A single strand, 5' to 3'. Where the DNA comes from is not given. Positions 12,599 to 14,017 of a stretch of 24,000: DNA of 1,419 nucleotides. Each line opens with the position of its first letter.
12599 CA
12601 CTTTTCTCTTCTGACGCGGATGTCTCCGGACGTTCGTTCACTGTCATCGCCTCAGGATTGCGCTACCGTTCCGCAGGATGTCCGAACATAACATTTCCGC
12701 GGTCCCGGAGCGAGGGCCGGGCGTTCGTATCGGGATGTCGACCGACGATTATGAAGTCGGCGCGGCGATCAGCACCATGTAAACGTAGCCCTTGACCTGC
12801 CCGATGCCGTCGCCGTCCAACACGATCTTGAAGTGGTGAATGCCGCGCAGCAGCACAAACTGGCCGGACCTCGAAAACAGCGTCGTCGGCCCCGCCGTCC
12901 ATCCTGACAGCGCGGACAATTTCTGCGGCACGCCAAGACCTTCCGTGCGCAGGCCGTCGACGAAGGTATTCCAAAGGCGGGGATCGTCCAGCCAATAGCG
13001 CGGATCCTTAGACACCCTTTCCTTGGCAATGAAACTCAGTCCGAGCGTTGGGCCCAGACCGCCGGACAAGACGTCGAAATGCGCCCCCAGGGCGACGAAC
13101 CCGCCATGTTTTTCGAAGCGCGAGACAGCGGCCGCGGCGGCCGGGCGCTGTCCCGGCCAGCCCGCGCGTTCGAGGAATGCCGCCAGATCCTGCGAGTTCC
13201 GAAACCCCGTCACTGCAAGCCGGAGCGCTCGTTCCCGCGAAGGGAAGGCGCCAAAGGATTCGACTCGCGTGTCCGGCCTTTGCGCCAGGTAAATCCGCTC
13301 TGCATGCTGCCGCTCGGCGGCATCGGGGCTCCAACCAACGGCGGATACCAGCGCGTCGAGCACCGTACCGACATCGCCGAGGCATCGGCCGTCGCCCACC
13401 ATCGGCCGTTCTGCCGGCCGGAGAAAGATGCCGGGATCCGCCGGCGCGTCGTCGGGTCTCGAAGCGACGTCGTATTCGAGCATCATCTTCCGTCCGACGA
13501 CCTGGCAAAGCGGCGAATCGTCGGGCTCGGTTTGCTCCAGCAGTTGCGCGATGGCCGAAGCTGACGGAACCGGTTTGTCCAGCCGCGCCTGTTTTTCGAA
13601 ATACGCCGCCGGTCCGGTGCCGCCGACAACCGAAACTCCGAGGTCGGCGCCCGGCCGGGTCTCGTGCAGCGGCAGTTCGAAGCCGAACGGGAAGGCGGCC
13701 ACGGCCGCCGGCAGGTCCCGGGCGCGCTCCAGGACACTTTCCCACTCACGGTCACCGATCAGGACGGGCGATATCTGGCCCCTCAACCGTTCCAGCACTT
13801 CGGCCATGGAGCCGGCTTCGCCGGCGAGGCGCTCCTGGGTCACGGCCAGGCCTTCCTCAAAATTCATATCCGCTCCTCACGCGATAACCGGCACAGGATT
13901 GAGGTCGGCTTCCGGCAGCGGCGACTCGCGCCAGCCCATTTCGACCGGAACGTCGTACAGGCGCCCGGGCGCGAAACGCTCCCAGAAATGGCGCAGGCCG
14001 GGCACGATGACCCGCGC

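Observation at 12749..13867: Orphan 372-aa protein coupled to the cyclodehydratase, with five-fold beta-pair periodicity (possible PT-barrel)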

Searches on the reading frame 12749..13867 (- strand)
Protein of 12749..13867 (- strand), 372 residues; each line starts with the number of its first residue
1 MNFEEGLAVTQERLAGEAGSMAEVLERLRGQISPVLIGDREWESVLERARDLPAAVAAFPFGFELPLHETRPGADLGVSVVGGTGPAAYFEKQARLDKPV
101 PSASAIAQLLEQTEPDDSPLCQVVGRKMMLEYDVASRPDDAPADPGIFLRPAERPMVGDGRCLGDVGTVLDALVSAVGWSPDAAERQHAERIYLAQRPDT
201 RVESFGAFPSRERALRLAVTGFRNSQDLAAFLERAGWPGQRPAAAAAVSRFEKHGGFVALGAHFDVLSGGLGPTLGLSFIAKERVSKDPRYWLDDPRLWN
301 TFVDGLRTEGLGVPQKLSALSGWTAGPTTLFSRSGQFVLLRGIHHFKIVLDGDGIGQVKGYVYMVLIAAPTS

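Call 6: search_protein_families(library=pfam, proteins=[window:12749-13867:-], max_evalue=0.1)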
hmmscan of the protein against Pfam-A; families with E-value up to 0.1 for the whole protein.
window:12749-13867:- (372 aa): 0 families

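Call 7: search_protein_families(library=ncbifam, proteins=[window:12749-13867:-], max_evalue=0.1)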
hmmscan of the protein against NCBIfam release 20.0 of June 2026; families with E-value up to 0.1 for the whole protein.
window:12749-13867:- (372 aa): 0 families

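Call 8: search_solved_structures(query=window:12749-13867:-, max_evalue=10)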
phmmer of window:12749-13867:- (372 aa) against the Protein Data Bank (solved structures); distinct sequences matched with E-value up to 10: 5.
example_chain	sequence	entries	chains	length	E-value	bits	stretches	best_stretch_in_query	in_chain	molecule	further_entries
5i2t_A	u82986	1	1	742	0.59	12.6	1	239-328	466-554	Periodic tryptophan protein 2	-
7suk_LO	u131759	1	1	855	0.73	12.3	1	239-328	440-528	Periodic tryptophan protein 2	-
6lqs_B1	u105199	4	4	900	0.78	12.2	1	239-328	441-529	Periodic tryptophan protein 2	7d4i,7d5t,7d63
5wlc_LO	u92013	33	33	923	0.81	12.1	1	239-328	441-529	Utp1 | Periodic tryptophan protein 2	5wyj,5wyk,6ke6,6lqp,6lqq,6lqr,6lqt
2b7e_A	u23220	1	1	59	1.1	11.7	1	273-300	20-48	Pre-mRNA processing protein PRP40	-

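Call 9: find_homologous_proteins(query=window:12749-13867:-, max_evalue=0.001)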
Query window:12749-13867:- (372 aa): 727 proteins with E <= 0.001 among 8000 candidates; the best 120 are listed.
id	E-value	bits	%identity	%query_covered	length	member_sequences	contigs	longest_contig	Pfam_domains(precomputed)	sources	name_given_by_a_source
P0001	1.0e-243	826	99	100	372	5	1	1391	-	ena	-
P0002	1.6e-214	730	89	100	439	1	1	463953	-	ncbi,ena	-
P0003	2.8e-213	726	87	100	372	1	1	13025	-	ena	-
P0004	2.1e-210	717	87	100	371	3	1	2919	-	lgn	-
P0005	2.6e-207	707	87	100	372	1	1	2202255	-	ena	-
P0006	5.3e-200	682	83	100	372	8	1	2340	-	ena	-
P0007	8.3e-170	583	71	100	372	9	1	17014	-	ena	-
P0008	3.5e-166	571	69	100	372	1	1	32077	-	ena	-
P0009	1.2e-165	569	70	100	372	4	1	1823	-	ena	-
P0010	2.9e-165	568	69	100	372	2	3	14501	-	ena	-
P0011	3.8e-159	548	67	100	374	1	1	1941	-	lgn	-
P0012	1.2e-157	543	67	100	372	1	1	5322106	-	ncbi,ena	-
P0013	1.4e-157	543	66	100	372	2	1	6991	-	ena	-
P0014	1.6e-155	536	66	100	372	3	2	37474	-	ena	-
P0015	3.8e-155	535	67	100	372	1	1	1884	-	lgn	-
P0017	6.3e-153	528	64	100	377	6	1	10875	-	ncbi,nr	ncbi:MAG: hypothetical protein OXF40_08945 [Rhodospirillales bacterium]|nr:hypothetical protein [Rho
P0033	1.0e-141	491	60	99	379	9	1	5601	-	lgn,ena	-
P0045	2.5e-138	480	59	99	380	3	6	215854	-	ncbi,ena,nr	ncbi:MAG: hypothetical protein OXG29_06890 [Gammaproteobacteria bacterium]|nr:hypothetical protein [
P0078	5.7e-125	436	53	99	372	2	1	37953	-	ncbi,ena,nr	ncbi:MAG: hypothetical protein OXI64_13665 [Defluviicoccus sp.]|nr:hypothetical protein [Defluviicoc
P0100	3.2e-123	430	52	99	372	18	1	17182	-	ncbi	-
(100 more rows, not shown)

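Call 13: find_encoding_contigs(protein=P0012, flank=10000, max_places=3)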
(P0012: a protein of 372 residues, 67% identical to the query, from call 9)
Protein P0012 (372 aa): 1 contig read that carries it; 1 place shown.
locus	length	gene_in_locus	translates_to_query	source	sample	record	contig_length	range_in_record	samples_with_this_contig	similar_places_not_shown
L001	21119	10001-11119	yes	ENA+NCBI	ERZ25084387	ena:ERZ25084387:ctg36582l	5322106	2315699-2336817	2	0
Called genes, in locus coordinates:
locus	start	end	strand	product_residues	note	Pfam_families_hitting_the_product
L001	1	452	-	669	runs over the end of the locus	PF01970:TctA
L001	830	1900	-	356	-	-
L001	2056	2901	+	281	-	PF27522:YDMC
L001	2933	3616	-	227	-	PF02798:GST_N, PF13417:GST_N_3, PF13409:GST_N_2, PF00043:GST_C (faint)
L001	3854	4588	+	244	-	PF09335:VTT_dom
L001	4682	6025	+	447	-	PF07992:Pyr_redox_2, PF13738:Pyr_redox_3, PF00070:Pyr_redox, PF02852:Pyr_redox_dim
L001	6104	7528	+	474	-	PF02518:HATPase_c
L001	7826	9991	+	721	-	PF21084:WHD_DUF4423_like (weak), PF02624:YcaO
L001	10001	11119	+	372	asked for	-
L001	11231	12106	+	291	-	PF02353:CMAS, PF13489:Methyltransf_23, PF01209:Ubie_methyltran, PF13847:Methyltransf_31, PF08241:Methyltransf_11, PF08242:Methyltransf_12, PF13649:Methyltransf_25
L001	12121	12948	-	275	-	PF02353:CMAS, PF01209:Ubie_methyltran, PF13489:Methyltransf_23, PF13649:Methyltransf_25, PF13847:Methyltransf_31, PF08241:Methyltransf_11, PF08242:Methyltransf_12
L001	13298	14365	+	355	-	PF01565:FAD_binding_4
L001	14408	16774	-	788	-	PF03176:MMPL, PF02460:Patched (faint), PF12349:Sterol-sensing, PF03176:MMPL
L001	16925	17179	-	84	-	PF02979:NHase_alpha, PF27793:RNP_Burkhold (faint)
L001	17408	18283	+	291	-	-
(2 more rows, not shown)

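Call 18: predict_structure(alignment_id=A1)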
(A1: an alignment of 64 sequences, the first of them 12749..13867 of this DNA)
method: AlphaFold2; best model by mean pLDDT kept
length: 372 residues; sequences in the alignment: 64
mean_pLDDT: 93.8   pTM: 0.92
mean pLDDT of the five models: 93.8, 93.0, 92.4, 92.4, 91.1
residues with pLDDT >= 90: 326; 70-90: 41; 50-70: 5; < 50: 0
segments of 3 or more residues with pLDDT < 50: none
pLDDT, mean of each block of 10 residues (from residue 1): 83 95 97 96 97 96 97 97 95 94 96 97 97 91 93 94 97 97 98 96 96 96 96 95 94 93 97 96 77 86 96 97 90 92 96 91 90 54
secondary structure, 60 per line:
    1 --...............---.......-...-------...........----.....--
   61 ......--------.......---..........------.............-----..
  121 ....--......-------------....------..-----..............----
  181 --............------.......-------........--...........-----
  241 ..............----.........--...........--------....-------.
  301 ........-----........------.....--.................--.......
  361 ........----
elements in order: H3-17 H21-27 H39-49 H54-58 E61-66 E75-81 H85-94 H101-113 H119-124 E127-132 E146-149 H163-176 H183-194 E201-207 E215-222 H225-235 H241-254 E259-267 E270-280 H289-292 H300-308 H314-321 E328-332 E335-351 E354-368

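Call 19: search_protein_representatives(protein=window:12749-13867:-)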
Query: 372 residues. Proteins with E-value up to 0.001 (for the whole library): 405; up to 1e-10: 224; up to 1e-30: 89. The best 150 are listed.
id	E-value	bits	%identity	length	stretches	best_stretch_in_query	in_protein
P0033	3.2e-142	490.6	61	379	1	1-370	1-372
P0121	9.4e-119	413.4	51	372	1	1-368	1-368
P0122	1.2e-118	413.1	50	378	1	1-366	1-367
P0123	3.2e-112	392.0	53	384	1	5-370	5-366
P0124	1.1e-110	386.9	52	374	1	1-368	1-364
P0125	2.3e-110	385.8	47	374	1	3-369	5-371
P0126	1.8e-97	343.4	47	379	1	1-366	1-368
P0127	1.4e-95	337.2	45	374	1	1-371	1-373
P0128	6.2e-95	335.0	45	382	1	1-366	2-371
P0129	1.1e-94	334.2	45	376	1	10-368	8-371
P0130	3.6e-93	329.2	46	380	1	4-371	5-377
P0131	7.0e-92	325.0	43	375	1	1-369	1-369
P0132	7.0e-88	311.8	43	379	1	9-370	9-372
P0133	9.8e-88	311.4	41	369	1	1-370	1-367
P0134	3.7e-86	306.2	45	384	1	2-370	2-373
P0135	1.8e-83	297.3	39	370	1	1-368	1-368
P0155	6.7e-65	236.2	34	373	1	1-369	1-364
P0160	3.0e-61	224.2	33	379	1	9-369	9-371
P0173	1.3e-53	199.0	38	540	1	1-355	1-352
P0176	1.5e-52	195.5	31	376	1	1-366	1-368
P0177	8.5e-52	193.1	42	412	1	1-267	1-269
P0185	1.3e-42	162.8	33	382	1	4-365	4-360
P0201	4.7e-32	128.1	57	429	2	3-87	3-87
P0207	4.0e-31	125.1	34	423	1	19-370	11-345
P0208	4.7e-31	124.8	32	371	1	18-367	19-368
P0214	3.9e-29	118.5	32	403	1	19-366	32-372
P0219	5.4e-28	114.8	30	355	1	18-362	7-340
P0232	6.3e-26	108.0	33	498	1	20-364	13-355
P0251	5.0e-22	95.1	31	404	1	23-354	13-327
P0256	5.7e-21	91.7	34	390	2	169-358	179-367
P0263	6.7e-20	88.1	27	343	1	24-366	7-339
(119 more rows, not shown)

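Call 21: fold_search(model_id=the predicted structure, library=pdb)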
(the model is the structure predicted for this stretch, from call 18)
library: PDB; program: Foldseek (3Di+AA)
matches with E <= 10: 710; with E <= 0.001: 75
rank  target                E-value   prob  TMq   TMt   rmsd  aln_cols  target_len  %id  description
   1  4ee6_B                9.8e-07  1.00  0.44  0.53   7.9       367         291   11  Crystal Structure of the Novel Phenazine Prenyltransferase EpzP (methylated) (released 2012-11-14)
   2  7fhf                  2.8e-06  1.00  0.42  0.49   9.2       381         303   13  Structure of prenyltransferase mutant V49W/Y288F/Q295F from Streptomyces sp. (strain CL190) (released 2022-06-22)
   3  4ee6_A                3.3e-06  1.00  0.44  0.54   8.2       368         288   12  Crystal Structure of the Novel Phenazine Prenyltransferase EpzP (methylated) (released 2012-11-14)
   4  9iia_B                4.4e-06  1.00  0.54  0.49   7.6       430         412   12  Crystal structure of the free histidine prenyltransferase FunA (released 2024-12-11)
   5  4ee7_B                4.6e-06  1.00  0.45  0.55   7.5       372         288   12  Crystal Structure of the Novel Phenazine Prenyltransferase EpzP in complex with S-thiolodiphosphate (methylated) (released 2012-11-14)
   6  5ynw_A                4.6e-06  1.00  0.38  0.44   9.0       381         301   10  Crystal structure of an aromatic prenyltransferase FAMD1 from Fischerella ambigua UTEX 1903 in complex with DMASPP and (released 2018-08-29)
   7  5y4g_A                4.9e-06  1.00  0.37  0.45   9.4       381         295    9  Apo Structure of AmbP3 (released 2018-07-18)
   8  4ee7_A                5.8e-06  1.00  0.46  0.55   7.5       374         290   12  Crystal Structure of the Novel Phenazine Prenyltransferase EpzP in complex with S-thiolodiphosphate (methylated) (released 2012-11-14)
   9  5y72_A                6.5e-06  1.00  0.36  0.43   9.5       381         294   10  DMSPP Bound AmbP3 (released 2018-07-18)
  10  1zb6                  6.8e-06  1.00  0.45  0.53   8.5       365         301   11  Co-Crystal Structure of ORF2 an Aromatic Prenyl Transferase from Streptomyces sp. strain cl190 complexed with GSPP and 1 (released 2005-06-21)
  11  8day_B                7.6e-06  1.00  0.54  0.56   7.1       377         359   11  Crystal Structure of DMATS1 prenyltransferase in complex with L-Tyr and DMSPP (released 2022-09-28)
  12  5y7c_A                8.5e-06  1.00  0.36  0.43   9.6       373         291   10  Hapalindole A and DMSPP Bound AmbP3 (released 2018-07-18)
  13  5y84_A                8.5e-06  1.00  0.33  0.39  10.5       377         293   10  Hapalindole U and DMSPP Bound AmbP3 (released 2018-07-18)
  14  4ee8                  9.5e-06  1.00  0.47  0.55   7.2       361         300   12  Crystal structure of the Novel Phenazine Prenyltransferase EpzP (wildtype) (released 2012-11-14)
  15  5y72_B                1.0e-05  1.00  0.38  0.45   9.3       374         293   10  DMSPP Bound AmbP3 (released 2018-07-18)
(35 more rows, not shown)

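Call 25: find_related_loci(query=A1, collection=genome_contigs, flank=10000)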
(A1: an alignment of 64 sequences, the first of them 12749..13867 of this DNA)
Query A1 (372 aa) in genome_contigs; peptide patterns used: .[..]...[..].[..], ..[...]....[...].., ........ (x = any residue, [..] = any of these).
484 stretches matched a pattern; 383 encode a relative of the query (tblastn E <= 1e-3); the best 80 are kept; 79 distinct loci.
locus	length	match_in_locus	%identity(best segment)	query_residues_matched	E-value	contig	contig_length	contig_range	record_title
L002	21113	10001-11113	88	1-372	0e+0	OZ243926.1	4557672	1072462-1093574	MAG: Rhodospirillales bacterium isolate f3036996-ea91-419f-bf8b-46094c79dfb2 genome assembly, chromosome: 1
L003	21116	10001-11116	89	1-372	0e+0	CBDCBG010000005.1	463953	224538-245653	MAG: Paracoccaceae bacterium isolate 5812eaf6-6c27-420f-b7fa-a4b7e87638f2 genome assembly, contig: chromosome_1, whole g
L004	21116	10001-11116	67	1-372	9e-161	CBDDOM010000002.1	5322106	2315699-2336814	MAG: Alphaproteobacteria bacterium isolate 78d396fd-9330-4943-9dc2-f94f35060de0 genome assembly, contig: contig_2, whole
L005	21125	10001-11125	64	1-372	3e-154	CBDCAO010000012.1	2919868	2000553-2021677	MAG: Thalassobaculaceae bacterium isolate afc6a102-a657-4c4c-8f42-853f76fb2351 genome assembly, contig: contig_12, whole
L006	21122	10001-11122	61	1-372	3e-151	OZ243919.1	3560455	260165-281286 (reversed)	MAG: Candidatus Poriferihabitaceae bacterium isolate 75f4b4a7-f1bb-4b7d-85a7-18f67abaf53b genome assembly, chromosome: 1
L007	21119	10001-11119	64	1-372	2e-150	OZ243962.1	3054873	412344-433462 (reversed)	MAG: Candidatus Poriferihabitaceae bacterium isolate 32b2e305-c3db-4362-a3a8-656a4bdf3677 genome assembly, chromosome: 1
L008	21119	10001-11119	63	1-372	2e-150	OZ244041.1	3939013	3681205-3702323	MAG: Alphaproteobacteria bacterium isolate f7210445-354a-4bb2-b242-0c6f4feb337f genome assembly, chromosome: 1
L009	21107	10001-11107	65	1-369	1e-149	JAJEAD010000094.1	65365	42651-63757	MAG: Gammaproteobacteria bacterium isolate jk18x7bins.3 k141_674861, whole genome shotgun sequence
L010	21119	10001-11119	64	2-372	7e-150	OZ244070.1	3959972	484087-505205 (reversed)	MAG: uncultured Candidatus Binatia bacterium isolate f57e87d9-6197-413a-b43d-c6892e6158a2 genome assembly, chromosome: 1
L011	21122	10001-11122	62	1-372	3e-149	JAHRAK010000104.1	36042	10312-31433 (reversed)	MAG: Nitrospirales bacterium isolate MEX2-MAG12 k127_46649_11051, whole genome shotgun sequence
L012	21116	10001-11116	61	1-370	1e-148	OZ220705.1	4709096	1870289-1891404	MAG: Alphaproteobacteria bacterium isolate 2b4cf96f-57fc-4783-9a40-8293addbc307 genome assembly, chromosome: 1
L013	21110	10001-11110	64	1-370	4e-146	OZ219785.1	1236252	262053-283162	MAG: Alphaproteobacteria bacterium isolate 0756efc7-7660-4069-b8ca-5b69e2da9688 genome assembly, chromosome: 1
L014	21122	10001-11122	62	1-372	1e-145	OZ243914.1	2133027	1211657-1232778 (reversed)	MAG: Nitrospirales bacterium isolate bb28a9cb-1d03-40f6-9fdf-08dcae54ddd0 genome assembly, chromosome: 1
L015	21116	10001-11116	62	1-370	1e-144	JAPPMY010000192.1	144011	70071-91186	MAG: Rhodospirillales bacterium isolate RHO3_bin_58 NODE_260_length_144011_cov_26.858894, whole genome shotgun sequence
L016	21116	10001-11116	61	1-372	1e-143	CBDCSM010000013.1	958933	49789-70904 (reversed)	MAG: Paracoccaceae bacterium isolate fce447b2-faed-4fd8-83a0-125ef3c917a2 genome assembly, contig: contig_13, whole geno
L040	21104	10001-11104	53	2-369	7e-127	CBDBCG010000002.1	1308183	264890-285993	MAG: Alphaproteobacteria bacterium isolate 0bf2ae11-f7ef-4b98-947a-5f0f4121c03f genome assembly, contig: contig_2, whole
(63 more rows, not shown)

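Call 45: search_protein_families(library=pfam, proteins=[L040:807-3749:+, L040:3851-5161:+, L040:5239-7635:+, L040:7539-9986:+, L040:14447-15712:+, L040:15826-17364:+, L040:17597-19096:-, L040:19103-20797:-], max_evalue=0.01)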
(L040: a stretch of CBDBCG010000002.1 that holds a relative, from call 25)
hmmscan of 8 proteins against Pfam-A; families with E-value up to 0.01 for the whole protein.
L040:807-3749:+ (980 aa): 4 families
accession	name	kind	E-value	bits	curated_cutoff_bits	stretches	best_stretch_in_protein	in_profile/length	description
PF00005.33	ABC_tran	-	5.8e-28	98.6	25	1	761-910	1-137/137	ABC transporter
PF00664.28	ABC_membrane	-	1.6e-15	58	28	1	441-699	11-273/274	ABC transporter transmembrane region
PF02463.25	SMC_N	-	0.0003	20.7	40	1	871-952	126-213/220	RecF/RecN/SMC N terminal domain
PF13555.12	AAA_29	-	0.0097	16.1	27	0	762-788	13-39/61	P-loop containing region of AAA domain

L040:3851-5161:+ (436 aa): 4 families
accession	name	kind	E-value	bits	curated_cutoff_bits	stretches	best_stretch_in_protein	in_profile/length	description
PF02979.21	NHase_alpha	-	5.4e-06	26.4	27.2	1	21-73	114-165/184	Nitrile hydratase, alpha chain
PF14407.11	Frankia_peptide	-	9.6e-05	23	48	1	14-39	5-30/63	Ribosomally synthesized peptide prototyped by Frankia Franean1_4349.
PF13243.12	SQHop_cyclase_C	-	0.00032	20.3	26.1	0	124-204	206-285/319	Squalene-hopene cyclase C-terminal domain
PF13249.12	SQHop_cyclase_N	-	0.0056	16.3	26.2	0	353-393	25-65/291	Squalene-hopene cyclase N-terminal domain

L040:5239-7635:+ (798 aa): 2 families
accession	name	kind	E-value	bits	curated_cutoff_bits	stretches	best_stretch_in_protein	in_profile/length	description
PF00487.30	FA_desaturase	-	1.8e-27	97.2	29.7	1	121-345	3-246/253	Fatty acid desaturase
PF03710.21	GlnE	-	2.8e-06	27.4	24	1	463-573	46-160/252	Glutamate-ammonia ligase adenylyltransferase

L040:7539-9986:+ (815 aa): 2 families
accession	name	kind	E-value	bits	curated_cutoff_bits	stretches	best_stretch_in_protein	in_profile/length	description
PF02624.21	YcaO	-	8.2e-96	321.6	25.7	1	441-778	1-325/325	YcaO cyclodehydratase, ATP-ad Mg2+-binding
PF21084.3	DUF4423_like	-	1.5e-07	32.1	24.1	1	75-145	4-74/76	Winged Helix-turn-helix domain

L040:14447-15712:+ (421 aa): 1 family
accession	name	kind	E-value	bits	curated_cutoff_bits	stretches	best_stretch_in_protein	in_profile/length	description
PF04820.20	Trp_halogenase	-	1.7e-42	146.3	21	2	103-366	147-407/458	Tryptophan halogenase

L040:15826-17364:+ (512 aa): 2 families
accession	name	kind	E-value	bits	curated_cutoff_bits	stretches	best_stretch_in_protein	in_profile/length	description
PF06980.17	DUF1302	-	1.6e-06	27.9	23.2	1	158-248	132-218/541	Protein of unknown function (DUF1302)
PF13609.12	Porin_4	-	3.6e-05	24.1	27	1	102-441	1-259/310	Gram-negative porin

L040:17597-19096:- (499 aa): 0 families

L040:19103-20797:- (564 aa): 1 family
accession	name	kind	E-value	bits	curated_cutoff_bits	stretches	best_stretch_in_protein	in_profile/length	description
PF02538.19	Hydantoinase_B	-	1.4e-179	598.3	26.8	1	9-531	1-519/519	Hydantoinase B/oxoprolinase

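Call 46: search_solved_structures(query=A1, max_evalue=10, show_alignments=2)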
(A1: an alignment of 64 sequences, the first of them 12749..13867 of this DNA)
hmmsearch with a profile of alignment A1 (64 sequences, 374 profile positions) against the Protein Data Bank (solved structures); distinct sequences matched with E-value up to 10: 1.
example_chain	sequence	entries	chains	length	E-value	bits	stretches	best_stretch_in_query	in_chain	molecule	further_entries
2b7e_A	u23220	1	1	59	1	11.5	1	269-303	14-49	Pre-mRNA processing protein PRP40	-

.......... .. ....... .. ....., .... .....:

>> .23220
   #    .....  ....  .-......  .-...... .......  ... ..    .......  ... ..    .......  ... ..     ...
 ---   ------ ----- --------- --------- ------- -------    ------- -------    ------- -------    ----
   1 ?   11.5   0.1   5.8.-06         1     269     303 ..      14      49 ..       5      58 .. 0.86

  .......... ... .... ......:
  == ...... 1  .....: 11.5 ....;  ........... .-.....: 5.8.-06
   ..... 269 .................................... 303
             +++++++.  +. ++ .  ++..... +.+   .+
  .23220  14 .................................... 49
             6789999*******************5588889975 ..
